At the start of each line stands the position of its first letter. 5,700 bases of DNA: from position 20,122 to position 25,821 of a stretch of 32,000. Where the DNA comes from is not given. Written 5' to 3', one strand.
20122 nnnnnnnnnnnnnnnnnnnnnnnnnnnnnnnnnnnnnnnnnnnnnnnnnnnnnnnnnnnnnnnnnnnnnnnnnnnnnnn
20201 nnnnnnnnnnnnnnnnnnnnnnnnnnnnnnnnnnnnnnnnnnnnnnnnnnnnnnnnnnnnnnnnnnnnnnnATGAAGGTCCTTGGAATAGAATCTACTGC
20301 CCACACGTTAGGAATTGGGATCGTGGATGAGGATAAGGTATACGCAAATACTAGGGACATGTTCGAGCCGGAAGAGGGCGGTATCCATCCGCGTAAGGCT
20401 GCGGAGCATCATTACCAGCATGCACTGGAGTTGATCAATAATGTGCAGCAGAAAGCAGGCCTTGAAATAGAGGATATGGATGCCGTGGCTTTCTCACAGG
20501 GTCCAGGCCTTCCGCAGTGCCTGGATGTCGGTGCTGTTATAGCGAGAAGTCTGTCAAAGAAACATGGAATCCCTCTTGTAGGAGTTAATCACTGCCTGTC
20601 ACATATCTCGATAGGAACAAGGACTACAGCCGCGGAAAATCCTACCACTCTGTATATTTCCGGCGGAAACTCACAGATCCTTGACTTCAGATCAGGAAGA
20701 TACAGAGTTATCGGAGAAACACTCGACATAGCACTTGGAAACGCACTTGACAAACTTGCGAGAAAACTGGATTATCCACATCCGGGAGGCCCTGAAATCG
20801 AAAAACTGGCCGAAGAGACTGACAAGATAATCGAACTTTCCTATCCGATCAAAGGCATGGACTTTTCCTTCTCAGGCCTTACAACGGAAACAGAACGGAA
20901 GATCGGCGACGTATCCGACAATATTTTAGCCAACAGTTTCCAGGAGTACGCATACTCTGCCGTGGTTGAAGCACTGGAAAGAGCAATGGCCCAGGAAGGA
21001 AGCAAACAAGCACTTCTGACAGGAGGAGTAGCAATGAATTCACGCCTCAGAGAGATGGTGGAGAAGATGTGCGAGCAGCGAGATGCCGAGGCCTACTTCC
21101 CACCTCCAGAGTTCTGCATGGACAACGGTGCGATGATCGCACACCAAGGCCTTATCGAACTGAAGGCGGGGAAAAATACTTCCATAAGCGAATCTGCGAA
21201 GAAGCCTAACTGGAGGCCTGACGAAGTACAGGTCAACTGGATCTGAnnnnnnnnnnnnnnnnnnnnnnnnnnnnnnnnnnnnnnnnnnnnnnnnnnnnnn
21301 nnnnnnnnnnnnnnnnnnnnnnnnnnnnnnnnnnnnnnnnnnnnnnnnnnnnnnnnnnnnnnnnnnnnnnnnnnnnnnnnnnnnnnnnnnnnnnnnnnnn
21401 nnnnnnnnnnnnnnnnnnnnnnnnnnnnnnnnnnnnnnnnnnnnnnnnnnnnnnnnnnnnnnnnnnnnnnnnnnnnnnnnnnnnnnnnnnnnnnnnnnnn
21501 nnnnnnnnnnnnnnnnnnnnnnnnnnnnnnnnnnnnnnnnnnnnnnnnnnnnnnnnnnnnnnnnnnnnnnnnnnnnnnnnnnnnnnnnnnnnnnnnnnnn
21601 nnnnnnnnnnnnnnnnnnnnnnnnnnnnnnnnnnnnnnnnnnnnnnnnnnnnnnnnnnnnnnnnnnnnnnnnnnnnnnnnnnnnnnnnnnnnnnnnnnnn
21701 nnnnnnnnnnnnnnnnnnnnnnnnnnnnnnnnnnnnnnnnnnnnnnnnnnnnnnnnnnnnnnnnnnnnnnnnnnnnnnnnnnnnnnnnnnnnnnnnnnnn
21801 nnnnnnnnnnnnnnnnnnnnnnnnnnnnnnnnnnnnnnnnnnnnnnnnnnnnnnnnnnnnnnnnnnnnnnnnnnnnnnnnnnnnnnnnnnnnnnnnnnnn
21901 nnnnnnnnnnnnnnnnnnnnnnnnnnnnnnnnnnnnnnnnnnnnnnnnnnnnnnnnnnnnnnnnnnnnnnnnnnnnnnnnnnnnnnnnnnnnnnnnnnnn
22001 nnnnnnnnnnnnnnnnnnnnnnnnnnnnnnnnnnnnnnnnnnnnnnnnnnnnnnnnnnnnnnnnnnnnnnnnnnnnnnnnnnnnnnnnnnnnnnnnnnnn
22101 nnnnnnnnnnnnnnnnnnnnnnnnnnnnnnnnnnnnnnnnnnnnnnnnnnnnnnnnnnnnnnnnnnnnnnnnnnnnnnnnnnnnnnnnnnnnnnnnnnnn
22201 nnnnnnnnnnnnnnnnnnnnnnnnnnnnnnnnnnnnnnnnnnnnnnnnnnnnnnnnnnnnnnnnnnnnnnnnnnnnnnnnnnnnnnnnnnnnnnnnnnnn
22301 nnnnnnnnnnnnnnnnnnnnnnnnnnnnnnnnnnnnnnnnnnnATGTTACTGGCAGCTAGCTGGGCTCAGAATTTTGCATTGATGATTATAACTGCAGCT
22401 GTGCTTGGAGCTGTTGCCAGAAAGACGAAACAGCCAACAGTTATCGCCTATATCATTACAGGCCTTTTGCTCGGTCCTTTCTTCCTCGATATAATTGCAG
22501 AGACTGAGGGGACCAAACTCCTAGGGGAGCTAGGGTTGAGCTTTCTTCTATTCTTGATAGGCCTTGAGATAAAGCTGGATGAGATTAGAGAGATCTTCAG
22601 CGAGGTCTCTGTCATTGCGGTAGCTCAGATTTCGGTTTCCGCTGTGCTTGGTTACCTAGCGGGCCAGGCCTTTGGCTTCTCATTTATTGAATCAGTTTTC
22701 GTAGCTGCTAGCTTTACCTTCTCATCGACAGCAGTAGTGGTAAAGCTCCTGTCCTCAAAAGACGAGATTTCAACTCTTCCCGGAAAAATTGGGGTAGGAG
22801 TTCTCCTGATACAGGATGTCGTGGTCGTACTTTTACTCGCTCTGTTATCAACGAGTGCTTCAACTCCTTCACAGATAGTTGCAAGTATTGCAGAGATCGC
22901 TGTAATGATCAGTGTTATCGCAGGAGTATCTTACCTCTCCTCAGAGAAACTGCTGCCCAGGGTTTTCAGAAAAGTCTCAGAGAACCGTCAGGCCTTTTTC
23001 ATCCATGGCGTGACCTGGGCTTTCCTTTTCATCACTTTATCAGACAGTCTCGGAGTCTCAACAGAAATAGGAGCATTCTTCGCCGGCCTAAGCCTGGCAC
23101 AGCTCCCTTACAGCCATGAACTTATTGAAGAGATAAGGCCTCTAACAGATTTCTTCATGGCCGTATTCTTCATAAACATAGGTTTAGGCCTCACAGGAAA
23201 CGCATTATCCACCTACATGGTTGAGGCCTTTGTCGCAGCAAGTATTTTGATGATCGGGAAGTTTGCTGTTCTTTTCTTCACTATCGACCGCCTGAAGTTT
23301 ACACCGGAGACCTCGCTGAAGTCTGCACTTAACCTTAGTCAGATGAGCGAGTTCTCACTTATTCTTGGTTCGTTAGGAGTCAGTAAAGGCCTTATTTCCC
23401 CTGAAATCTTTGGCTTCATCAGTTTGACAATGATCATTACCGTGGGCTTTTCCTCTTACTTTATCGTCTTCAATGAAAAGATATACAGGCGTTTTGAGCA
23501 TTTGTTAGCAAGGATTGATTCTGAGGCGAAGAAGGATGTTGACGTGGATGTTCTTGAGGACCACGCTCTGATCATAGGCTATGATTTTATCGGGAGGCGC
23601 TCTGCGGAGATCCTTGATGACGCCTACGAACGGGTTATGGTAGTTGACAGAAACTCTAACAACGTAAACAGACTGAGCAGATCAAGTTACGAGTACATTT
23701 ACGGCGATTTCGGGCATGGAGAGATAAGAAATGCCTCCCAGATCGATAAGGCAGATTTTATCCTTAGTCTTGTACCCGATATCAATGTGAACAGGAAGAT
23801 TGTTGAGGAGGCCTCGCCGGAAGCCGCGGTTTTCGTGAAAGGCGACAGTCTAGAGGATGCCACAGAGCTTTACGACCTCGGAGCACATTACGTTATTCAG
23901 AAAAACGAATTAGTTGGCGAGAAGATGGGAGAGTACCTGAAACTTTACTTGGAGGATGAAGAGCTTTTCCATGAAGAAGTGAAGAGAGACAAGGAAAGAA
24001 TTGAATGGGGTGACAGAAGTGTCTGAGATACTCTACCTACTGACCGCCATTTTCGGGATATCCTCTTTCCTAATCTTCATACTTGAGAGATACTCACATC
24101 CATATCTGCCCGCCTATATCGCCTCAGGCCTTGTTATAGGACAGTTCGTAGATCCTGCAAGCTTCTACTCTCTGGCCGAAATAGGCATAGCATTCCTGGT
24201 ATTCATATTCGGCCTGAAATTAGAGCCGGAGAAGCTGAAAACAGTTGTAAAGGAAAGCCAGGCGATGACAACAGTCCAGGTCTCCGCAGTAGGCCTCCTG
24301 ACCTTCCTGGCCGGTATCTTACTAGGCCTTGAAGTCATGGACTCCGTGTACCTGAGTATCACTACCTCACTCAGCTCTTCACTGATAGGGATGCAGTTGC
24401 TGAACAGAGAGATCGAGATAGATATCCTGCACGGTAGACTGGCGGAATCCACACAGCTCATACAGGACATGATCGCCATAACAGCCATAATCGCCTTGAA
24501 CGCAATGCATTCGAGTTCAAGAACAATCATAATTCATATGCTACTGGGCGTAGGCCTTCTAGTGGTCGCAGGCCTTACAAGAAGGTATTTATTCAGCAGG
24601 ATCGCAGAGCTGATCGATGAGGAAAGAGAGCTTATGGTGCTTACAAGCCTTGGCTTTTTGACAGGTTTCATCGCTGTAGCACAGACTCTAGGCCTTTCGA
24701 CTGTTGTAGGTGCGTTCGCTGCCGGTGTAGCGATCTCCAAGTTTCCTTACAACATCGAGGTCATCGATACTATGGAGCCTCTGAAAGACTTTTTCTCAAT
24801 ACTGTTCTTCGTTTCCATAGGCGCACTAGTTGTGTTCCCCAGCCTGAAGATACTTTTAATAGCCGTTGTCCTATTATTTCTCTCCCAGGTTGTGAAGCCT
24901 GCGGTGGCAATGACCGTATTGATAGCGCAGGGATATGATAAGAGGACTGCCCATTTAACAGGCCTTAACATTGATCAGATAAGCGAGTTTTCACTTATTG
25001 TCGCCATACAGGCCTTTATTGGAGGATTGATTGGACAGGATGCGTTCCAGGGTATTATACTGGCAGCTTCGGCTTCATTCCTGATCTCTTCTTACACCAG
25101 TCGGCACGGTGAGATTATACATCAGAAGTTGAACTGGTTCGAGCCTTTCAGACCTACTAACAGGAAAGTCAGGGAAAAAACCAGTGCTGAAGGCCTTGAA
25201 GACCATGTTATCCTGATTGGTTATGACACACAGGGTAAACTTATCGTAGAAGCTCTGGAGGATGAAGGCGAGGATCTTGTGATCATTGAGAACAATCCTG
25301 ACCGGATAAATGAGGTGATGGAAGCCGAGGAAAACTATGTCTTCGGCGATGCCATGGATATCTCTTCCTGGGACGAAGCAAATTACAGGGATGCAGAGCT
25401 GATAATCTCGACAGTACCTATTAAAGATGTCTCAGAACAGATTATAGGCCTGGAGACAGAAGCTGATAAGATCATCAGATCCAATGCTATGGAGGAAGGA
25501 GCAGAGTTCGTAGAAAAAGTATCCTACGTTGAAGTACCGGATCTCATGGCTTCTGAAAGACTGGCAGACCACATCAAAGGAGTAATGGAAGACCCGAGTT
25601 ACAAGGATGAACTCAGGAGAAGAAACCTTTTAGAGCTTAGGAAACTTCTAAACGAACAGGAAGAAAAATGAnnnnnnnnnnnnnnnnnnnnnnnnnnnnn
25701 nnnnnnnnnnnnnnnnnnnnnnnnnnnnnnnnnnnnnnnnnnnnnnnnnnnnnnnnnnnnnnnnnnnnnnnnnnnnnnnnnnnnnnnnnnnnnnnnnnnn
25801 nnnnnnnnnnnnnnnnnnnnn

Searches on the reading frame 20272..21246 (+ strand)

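Call 90: search_protein_families(library=pfam, proteins=[window:20272-21246:+], max_evalue=0.00001)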
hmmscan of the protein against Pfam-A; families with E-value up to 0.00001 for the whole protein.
window:20272-21246:+ (324 aa): 2 families
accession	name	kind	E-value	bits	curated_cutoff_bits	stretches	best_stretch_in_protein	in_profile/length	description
PF00814.31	TsaD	-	3.3e-79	266.8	24.8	1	27-290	9-263/264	tRNA N6-adenosine threonylcarbamoyltransferase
PF22521.2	HypF_C_2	-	9.6e-09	35.8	27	1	173-278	120-228/241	Carbamoyltransferase, Kae1-like Domain, second subdomain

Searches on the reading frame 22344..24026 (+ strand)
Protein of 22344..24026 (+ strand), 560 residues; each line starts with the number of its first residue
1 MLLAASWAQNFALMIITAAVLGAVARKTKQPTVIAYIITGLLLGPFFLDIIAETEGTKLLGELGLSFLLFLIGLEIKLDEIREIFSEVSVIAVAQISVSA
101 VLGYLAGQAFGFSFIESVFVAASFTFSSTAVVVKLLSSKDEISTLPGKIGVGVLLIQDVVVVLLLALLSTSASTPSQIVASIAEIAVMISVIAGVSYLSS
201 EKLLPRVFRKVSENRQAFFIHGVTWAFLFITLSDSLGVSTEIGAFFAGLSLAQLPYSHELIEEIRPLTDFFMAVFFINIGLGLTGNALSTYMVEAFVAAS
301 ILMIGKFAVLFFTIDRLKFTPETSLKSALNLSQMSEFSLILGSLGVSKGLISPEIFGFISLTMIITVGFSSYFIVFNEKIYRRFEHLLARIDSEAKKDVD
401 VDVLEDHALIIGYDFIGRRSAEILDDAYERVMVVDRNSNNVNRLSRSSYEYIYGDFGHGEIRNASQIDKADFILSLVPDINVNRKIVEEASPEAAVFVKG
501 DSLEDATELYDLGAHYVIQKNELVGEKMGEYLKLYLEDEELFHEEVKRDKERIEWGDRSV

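Call 90: search_protein_families(library=pfam, proteins=[window:22344-24026:+], max_evalue=0.00001)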
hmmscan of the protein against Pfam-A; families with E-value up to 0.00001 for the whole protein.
window:22344-24026:+ (560 aa): 2 families
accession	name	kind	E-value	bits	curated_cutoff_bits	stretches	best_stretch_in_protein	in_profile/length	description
PF00999.27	Na_H_Exchanger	-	3.2e-55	188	26.2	1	16-368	2-363/375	Sodium/hydrogen exchanger, transmembrane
PF02254.24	TrkA_N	-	3.4e-15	56.8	23.8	1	409-519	2-115/116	TrkA-N domain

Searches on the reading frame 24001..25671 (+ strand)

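Call 90: search_protein_families(library=pfam, proteins=[window:24001-25671:+], max_evalue=0.00001)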
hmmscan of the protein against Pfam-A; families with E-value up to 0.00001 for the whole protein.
window:24001-25671:+ (556 aa): 2 families
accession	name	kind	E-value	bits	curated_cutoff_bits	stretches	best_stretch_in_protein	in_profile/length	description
PF00999.27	Na_H_Exchanger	-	1.1e-38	133.5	26.2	1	23-363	6-365/375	Sodium/hydrogen exchanger, transmembrane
PF02254.24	TrkA_N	-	4.5e-12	46.7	23.8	1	403-482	1-80/116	TrkA-N domain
